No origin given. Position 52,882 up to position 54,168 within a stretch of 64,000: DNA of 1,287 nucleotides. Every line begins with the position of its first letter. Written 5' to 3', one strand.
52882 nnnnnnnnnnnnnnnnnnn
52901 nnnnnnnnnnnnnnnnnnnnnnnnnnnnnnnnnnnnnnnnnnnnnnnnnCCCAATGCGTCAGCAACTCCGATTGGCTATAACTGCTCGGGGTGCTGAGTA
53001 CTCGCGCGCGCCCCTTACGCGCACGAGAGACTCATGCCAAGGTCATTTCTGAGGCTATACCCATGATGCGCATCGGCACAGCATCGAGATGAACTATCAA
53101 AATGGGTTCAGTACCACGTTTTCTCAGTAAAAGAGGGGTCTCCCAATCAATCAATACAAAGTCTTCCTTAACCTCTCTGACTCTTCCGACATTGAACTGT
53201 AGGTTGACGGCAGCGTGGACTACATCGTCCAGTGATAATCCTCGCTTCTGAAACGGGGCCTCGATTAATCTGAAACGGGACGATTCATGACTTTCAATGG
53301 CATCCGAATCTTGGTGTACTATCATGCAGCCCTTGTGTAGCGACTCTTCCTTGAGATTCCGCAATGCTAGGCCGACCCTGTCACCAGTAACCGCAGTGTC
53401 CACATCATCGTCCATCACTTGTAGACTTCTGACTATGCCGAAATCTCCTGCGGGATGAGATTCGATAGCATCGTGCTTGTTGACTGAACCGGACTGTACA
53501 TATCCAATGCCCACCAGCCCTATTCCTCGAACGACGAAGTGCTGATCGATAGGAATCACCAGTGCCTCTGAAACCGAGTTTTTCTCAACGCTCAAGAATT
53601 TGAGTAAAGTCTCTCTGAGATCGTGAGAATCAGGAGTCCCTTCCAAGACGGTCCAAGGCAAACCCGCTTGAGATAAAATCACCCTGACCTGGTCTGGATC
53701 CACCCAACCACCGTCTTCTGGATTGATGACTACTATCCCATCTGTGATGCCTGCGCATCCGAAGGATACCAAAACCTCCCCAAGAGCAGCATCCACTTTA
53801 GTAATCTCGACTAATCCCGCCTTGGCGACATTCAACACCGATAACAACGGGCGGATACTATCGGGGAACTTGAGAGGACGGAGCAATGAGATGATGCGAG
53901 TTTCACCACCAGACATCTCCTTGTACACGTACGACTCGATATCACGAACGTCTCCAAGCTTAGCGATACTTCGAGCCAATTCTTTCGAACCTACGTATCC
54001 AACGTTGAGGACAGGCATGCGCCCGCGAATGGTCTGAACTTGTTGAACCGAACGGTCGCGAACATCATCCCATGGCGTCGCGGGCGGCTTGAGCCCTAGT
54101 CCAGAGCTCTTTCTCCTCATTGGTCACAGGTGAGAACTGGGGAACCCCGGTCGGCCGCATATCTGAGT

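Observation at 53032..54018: EF1A/EF-Tu paralog with degenerate GTP-binding motifs (pseudo-GTPase; archaeal SelB-like candidate)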

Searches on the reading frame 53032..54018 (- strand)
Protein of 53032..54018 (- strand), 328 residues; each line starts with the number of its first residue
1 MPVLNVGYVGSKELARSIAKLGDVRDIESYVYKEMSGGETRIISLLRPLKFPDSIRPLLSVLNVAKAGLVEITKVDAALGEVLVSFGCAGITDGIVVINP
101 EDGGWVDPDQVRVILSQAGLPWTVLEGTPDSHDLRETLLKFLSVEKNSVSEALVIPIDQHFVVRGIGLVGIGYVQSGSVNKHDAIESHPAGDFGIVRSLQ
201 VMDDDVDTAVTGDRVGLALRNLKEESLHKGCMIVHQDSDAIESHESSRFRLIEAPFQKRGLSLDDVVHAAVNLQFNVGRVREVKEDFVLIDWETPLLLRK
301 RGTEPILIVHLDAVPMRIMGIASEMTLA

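Call 3: search_protein_families(library=pfam, proteins=[window:53032-54018:-], max_evalue=1)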
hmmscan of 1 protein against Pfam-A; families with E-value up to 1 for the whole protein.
window:53032-54018:- (328 aa): 2 families
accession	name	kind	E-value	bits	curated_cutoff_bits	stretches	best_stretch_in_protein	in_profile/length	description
PF03144.31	GTP_EFTU_D2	-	5.2e-08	33.6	30.3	1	167-233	1-72/73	Elongation factor Tu domain 2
PF14085.11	DUF4265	-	0.081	13.4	27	1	244-279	8-44/115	Domain of unknown function (DUF4265)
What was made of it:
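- Checked: Domain II reaches Pfam GTP_EFTU_D2 (33.6 bits against a cut-off of 30.3, call 3).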

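Call 4: search_protein_families(library=ncbifam, proteins=[window:53032-54018:-], max_evalue=1)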
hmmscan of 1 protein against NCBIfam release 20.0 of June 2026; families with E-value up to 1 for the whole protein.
window:53032-54018:- (328 aa): 12 families
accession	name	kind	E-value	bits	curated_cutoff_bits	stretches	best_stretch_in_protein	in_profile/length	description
TIGR00475.1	selB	equivalog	6.8e-18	64.7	242.25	1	132-300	155-316/581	selenocysteine-specific translation elongation factor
NF008969.0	PRK12317.1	subfamily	7.8e-15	54.4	502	1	139-239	213-313/426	elongation factor 1-alpha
TIGR00483.1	EF-1_alpha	equivalog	3e-11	42.4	540.1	1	136-238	212-313/427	translation elongation factor EF-1 subunit alpha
NF009372.0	PRK12735.1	subfamily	3.6e-08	32.6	479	1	132-245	192-305/396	elongation factor Tu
NF009373.0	PRK12736.1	subfamily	8.3e-08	31.4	452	1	132-244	190-302/394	elongation factor Tu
NF000766.0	PRK00049.1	subfamily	1.9e-07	30.3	449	1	133-245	193-305/396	elongation factor Tu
TIGR00485.1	EF-Tu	equivalog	1.5e-06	27.2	522.4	1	132-238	190-298/394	elongation factor Tu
TIGR02034.1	CysN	subfamily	5.5e-05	22.4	336.1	1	144-243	209-306/406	sulfate adenylyltransferase, large subunit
NF003478.0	PRK05124.1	equivalog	0.0012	17.5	590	1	171-243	263-333/475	sulfate adenylyltransferase subunit CysN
NF004035.0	PRK05506.1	subfamily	0.0017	16.7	715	1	172-239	261-326/632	bifunctional sulfate adenylyltransferase subunit 1/adenylylsulfate kinase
NF007601.2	PRK10247.1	equivalog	0.065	12.7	292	1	12-55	109-152/204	iron efflux ABC transporter ATP-binding subunit FetA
NF041207.1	tRNA_bind_PBP11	equivalog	0.15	12.1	100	1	191-221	59-89/104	tRNA-binding protein Pbp11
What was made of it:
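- On True SelB / EFSec: The selB model scores 64.7 bits against a cut-off of 242 (call 4).
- On aEF1A / aIF2-gamma: EF-1-alpha models score 42-54 bits against cut-offs of 502-540, and match domain II only (call 4).
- The best NCBIfam hit is selB TIGR00475 (64.7 bits, call 4). The score is far below the selB cut-off of 242 bits (call 4). Domain II scores against EF-1-alpha models (call 4).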

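Call 5: search_solved_structures(query=window:53032-54018:-, max_evalue=10, show_alignments=3)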
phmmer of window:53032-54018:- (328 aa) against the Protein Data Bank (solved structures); distinct sequences matched with E-value up to 10: 90 (the best 60 are shown).
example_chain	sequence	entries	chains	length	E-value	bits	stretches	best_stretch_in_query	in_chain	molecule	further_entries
3wnb_A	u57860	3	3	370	3.7e-12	49.1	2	145-284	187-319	Protein translation elongation factor 1A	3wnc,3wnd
1jny_A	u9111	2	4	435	1.4e-10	43.9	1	139-241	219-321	Elongation factor 1-alpha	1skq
4ac9_A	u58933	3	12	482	2.1e-09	40.1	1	140-239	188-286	MJ0495-LIKE PROTEIN | TRANSLATION ELONGATION FACTOR SELB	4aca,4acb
4cxg_A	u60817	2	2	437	1.2e-07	34.3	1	146-245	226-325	ELONGATION FACTOR 1A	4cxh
3vmf_A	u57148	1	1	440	1.2e-07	34.3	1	146-245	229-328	Elongation factor 1-alpha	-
3wxm_A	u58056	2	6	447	1.3e-07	34.2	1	146-245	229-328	Elongation factor 1-alpha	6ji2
6htw_H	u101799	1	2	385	7.3e-07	31.7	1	134-236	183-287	Elongation Factor Tu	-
1eft_A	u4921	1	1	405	1.6e-06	30.6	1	136-236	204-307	ELONGATION FACTOR TU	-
4v8q_BZ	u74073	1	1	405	1.6e-06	30.6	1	136-236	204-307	ELONGATION FACTOR TU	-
1b23_P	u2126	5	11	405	1.6e-06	30.6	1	136-236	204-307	ELONGATION FACTOR TU | OF ELONGATION FACTOR TU (EF-TU)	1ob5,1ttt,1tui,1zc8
8yly_A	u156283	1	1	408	3e-06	29.7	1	140-237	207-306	Elongation factor Tu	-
4lbv_A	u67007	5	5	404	3.8e-06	29.4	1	136-236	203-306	Elongation factor Tu-A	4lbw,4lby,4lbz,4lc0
2c78_A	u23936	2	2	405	3.8e-06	29.4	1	136-236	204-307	ELONGATION FACTOR TU-A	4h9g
4v5p_AZ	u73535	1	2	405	3.8e-06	29.4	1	136-236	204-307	ELONGATION FACTOR TU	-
2c77_A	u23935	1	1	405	3.8e-06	29.4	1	136-236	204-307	ELONGATION FACTOR TU-B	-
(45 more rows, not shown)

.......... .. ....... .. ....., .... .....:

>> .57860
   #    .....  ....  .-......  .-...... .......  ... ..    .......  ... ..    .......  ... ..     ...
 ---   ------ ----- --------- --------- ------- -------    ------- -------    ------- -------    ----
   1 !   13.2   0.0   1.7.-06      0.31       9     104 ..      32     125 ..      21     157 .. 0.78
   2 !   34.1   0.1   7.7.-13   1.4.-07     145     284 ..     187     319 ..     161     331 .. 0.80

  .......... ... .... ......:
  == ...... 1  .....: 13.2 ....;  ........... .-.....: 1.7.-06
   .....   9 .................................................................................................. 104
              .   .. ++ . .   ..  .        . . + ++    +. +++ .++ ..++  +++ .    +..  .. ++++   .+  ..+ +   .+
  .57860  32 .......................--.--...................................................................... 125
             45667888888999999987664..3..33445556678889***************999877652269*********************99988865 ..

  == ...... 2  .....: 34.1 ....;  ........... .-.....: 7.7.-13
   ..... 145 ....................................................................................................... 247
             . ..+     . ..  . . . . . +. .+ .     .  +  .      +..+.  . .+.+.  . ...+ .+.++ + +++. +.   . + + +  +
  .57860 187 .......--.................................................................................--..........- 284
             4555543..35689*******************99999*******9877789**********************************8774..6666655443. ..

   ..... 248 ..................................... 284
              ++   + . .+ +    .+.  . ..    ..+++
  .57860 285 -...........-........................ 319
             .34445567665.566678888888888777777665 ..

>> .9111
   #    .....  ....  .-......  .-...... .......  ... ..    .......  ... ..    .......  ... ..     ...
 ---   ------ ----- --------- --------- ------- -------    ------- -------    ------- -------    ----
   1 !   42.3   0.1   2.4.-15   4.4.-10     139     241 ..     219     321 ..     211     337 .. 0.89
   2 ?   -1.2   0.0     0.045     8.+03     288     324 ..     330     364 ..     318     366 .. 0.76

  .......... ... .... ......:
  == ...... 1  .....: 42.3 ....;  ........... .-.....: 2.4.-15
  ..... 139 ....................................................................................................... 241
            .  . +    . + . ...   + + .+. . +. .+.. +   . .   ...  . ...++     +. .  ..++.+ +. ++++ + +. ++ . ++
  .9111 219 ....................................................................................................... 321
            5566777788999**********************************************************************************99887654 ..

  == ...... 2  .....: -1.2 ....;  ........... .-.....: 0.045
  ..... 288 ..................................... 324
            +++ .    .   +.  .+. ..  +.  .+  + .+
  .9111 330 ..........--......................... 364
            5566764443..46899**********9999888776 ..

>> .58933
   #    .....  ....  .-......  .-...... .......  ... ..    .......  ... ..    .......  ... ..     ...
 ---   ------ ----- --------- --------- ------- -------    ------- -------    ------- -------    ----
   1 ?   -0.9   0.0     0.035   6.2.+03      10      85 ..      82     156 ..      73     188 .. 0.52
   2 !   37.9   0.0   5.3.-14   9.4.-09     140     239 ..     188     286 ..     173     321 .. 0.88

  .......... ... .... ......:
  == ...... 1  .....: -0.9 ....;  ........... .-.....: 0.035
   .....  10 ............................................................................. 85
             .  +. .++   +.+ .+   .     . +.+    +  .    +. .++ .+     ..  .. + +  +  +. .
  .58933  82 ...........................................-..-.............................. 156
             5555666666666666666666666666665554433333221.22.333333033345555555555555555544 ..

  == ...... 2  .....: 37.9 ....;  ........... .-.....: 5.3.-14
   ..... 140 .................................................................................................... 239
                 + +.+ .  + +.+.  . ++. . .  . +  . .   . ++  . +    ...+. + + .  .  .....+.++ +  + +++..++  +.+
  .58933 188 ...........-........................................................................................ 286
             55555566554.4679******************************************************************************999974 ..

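Call 6: find_homologous_proteins(query=window:53032-54018:-, max_evalue=0.001)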
Query window:53032-54018:- (328 aa): 1035 proteins with E <= 0.001 among 5269 candidates; the best 120 are listed.
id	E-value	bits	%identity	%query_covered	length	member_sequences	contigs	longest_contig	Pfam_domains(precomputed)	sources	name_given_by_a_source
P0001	1.7e-194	663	94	99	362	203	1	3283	PF03144.32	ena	-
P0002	4.3e-194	662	94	99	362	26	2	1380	PF03144.32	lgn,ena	-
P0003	4.1e-192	655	91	100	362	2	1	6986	PF03144.32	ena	-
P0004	1.1e-150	519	72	98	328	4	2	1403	PF03144.32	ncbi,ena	-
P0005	1.4e-150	519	74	98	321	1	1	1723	PF03144.32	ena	-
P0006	4.5e-144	497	71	98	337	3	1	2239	PF03144.32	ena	-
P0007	2.0e-133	462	62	100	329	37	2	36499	PF03144.32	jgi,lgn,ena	jgi:selenocysteine-specific translation elongation factor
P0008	7.9e-130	451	64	98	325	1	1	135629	PF03144.32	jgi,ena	jgi:selenocysteine-specific translation elongation factor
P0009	8.6e-130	450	64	98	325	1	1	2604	PF03144.32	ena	-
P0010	9.1e-130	450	64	98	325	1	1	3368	PF03144.32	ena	-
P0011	9.2e-130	450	64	98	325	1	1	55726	PF03144.32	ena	-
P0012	1.0e-129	450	64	98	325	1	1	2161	PF03144.32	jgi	jgi:selenocysteine-specific translation elongation factor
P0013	1.1e-129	450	64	98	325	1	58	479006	PF03144.32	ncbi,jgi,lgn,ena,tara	jgi:selenocysteine-specific translation elongation factor|tara:strand:- start:131 stop:1108 length:9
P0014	1.1e-129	450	64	98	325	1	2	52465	PF03144.32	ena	-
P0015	1.3e-129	450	64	98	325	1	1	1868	PF03144.32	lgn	-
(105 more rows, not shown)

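Call 20: search_protein_representatives(protein=window:53032-54018:-)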
Query: 328 residues. Proteins with E-value up to 0.001 (for the whole library): 938; up to 1e-10: 270; up to 1e-30: 26. The best 150 are listed.
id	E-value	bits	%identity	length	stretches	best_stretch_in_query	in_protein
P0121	1.4e-111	388.9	58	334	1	1-324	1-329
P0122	2.0e-86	306.3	53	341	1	1-322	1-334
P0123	1.3e-82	293.8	46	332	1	1-324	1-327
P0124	3.4e-76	272.7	48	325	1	1-322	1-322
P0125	2.2e-74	266.7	47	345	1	1-322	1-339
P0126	6.0e-65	235.7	53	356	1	1-238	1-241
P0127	4.5e-63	229.6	54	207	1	1-205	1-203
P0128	3.6e-47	177.3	36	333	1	4-322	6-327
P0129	5.0e-45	170.3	37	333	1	3-321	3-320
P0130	4.8e-44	167.1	45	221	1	116-324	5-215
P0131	1.5e-43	165.5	56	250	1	58-188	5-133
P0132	7.5e-39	150.0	52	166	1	1-162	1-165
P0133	1.0e-37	146.3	57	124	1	202-321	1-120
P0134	1.6e-36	142.4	51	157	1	45-191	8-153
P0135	2.3e-36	141.8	35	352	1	4-285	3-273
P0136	1.8e-34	135.6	36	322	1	6-281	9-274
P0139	1.7e-32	129.1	29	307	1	4-323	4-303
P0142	1.4e-31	126.1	33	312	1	4-315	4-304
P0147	3.7e-30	121.4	33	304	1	4-319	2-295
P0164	2.4e-25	105.6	29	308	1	4-324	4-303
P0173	5.1e-24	101.3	28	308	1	9-321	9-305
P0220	8.5e-20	87.4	26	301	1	4-301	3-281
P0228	5.5e-19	84.7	24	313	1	4-300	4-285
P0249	3.5e-17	78.8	24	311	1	3-291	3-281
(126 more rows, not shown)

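Call 25: search_solved_structures(query=A1, max_evalue=0.001, show_alignments=4)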
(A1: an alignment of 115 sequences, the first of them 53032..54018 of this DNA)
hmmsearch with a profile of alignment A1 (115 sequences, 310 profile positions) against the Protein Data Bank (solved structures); distinct sequences matched with E-value up to 0.001: 116 (the best 60 are shown).
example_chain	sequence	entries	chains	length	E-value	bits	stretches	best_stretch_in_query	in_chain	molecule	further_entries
3wnb_A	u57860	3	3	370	7.1e-75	255.5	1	4-306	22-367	Protein translation elongation factor 1A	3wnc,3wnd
4ac9_A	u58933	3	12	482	3.1e-45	158.1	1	20-308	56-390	MJ0495-LIKE PROTEIN | TRANSLATION ELONGATION FACTOR SELB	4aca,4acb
1jny_A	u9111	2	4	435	2e-25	93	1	124-269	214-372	Elongation factor 1-alpha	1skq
4zu9_A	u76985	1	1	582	2.8e-22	82.7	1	104-297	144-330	Elongation factor SelB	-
5lzb_z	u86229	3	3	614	6e-22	81.6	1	100-298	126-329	Selenocysteine-specific elongation factor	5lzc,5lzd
7zjw_E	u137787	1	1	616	8.5e-22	81.1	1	125-266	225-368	eEFSec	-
5izk_A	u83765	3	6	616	8.5e-22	81.1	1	125-266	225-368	Selenocysteine-specific elongation factor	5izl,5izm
4cxg_A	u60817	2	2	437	5.2e-21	78.5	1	123-268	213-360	ELONGATION FACTOR 1A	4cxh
3vmf_A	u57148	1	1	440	5.4e-21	78.5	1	123-268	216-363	Elongation factor 1-alpha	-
3wxm_A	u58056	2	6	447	5.7e-21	78.4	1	123-268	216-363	Elongation factor 1-alpha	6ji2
3wy9_A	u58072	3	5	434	3.7e-20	75.7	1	26-293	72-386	Elongation factor 1-alpha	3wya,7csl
4v8q_BZ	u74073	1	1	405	4.8e-20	75.4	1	122-293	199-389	ELONGATION FACTOR TU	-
1b23_P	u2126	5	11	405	4.8e-20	75.4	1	122-293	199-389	ELONGATION FACTOR TU | OF ELONGATION FACTOR TU (EF-TU)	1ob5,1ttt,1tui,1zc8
1eft_A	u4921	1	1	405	5.9e-20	75.1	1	122-293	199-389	ELONGATION FACTOR TU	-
7paj_9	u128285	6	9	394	8.2e-20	74.6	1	34-293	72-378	Elongation factor Tu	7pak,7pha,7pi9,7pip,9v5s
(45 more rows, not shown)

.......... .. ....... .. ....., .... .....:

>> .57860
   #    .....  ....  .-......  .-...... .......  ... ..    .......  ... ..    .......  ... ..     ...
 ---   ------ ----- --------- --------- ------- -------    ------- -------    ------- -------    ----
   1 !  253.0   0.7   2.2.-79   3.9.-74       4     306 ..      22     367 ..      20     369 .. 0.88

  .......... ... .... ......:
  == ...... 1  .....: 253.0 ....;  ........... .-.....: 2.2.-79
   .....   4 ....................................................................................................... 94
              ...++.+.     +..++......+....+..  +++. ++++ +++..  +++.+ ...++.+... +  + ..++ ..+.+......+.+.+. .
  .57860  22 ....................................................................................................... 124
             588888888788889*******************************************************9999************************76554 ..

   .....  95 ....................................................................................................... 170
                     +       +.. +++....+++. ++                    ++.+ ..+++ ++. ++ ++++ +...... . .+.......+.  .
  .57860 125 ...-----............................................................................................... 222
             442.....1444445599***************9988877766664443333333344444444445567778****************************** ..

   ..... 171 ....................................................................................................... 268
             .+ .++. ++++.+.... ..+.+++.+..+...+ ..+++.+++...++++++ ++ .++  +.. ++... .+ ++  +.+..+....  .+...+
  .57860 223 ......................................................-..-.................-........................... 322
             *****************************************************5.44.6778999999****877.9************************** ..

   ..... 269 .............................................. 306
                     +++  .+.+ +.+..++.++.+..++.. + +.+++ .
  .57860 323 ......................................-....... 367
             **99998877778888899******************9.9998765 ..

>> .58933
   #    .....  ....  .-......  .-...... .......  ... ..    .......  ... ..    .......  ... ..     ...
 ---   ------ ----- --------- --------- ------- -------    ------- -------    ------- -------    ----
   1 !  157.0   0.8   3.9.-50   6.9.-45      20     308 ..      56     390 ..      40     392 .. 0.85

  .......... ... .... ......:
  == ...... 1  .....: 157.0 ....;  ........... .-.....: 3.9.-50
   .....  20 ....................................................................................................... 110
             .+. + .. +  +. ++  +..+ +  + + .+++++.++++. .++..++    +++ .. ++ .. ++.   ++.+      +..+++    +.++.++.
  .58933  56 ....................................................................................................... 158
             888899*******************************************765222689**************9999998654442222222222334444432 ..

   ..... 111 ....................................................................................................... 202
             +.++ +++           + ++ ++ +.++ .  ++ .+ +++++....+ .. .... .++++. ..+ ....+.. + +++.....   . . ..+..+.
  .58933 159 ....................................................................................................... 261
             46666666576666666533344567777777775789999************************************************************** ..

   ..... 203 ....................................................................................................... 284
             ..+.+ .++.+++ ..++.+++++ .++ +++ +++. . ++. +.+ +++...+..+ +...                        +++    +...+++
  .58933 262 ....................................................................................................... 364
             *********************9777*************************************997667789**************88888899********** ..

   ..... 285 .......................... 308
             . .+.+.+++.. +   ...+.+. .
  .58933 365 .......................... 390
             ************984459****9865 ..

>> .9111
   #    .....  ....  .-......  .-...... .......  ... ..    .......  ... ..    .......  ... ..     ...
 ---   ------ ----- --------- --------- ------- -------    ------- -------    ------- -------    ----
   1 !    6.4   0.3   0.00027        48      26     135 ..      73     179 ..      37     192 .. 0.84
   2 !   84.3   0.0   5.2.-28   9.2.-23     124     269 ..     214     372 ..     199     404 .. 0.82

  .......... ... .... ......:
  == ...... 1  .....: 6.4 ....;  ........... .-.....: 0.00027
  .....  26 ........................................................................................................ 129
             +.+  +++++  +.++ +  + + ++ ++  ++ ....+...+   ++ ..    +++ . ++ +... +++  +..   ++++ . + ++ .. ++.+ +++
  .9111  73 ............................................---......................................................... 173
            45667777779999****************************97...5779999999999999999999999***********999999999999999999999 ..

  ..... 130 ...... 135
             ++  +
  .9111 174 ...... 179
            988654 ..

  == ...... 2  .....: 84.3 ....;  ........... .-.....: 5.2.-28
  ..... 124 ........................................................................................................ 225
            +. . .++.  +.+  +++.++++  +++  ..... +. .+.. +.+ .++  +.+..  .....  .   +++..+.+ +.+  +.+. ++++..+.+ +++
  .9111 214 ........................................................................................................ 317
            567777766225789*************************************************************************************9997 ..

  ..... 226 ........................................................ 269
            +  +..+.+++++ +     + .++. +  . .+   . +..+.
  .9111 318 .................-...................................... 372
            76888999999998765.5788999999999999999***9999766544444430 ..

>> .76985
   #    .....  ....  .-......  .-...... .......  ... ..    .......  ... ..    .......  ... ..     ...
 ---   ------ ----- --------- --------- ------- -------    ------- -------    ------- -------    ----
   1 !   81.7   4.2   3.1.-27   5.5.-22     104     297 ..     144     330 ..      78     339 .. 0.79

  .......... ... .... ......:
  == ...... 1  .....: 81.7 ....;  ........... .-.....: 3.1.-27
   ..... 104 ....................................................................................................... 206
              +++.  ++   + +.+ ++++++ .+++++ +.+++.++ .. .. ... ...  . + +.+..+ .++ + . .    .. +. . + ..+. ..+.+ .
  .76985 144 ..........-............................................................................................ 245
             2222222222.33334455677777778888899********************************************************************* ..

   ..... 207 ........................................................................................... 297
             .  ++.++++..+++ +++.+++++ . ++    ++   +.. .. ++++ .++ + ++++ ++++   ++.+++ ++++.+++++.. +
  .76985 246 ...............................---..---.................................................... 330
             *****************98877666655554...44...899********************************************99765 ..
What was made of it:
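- The family profile matches MM1309 at E=7e-75 over its full length, against 3e-45 for aSelB and 2e-25 for EF1A (call 25). The profile scores 255 bits to MM1309 against 93 bits to EF1A (call 25).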
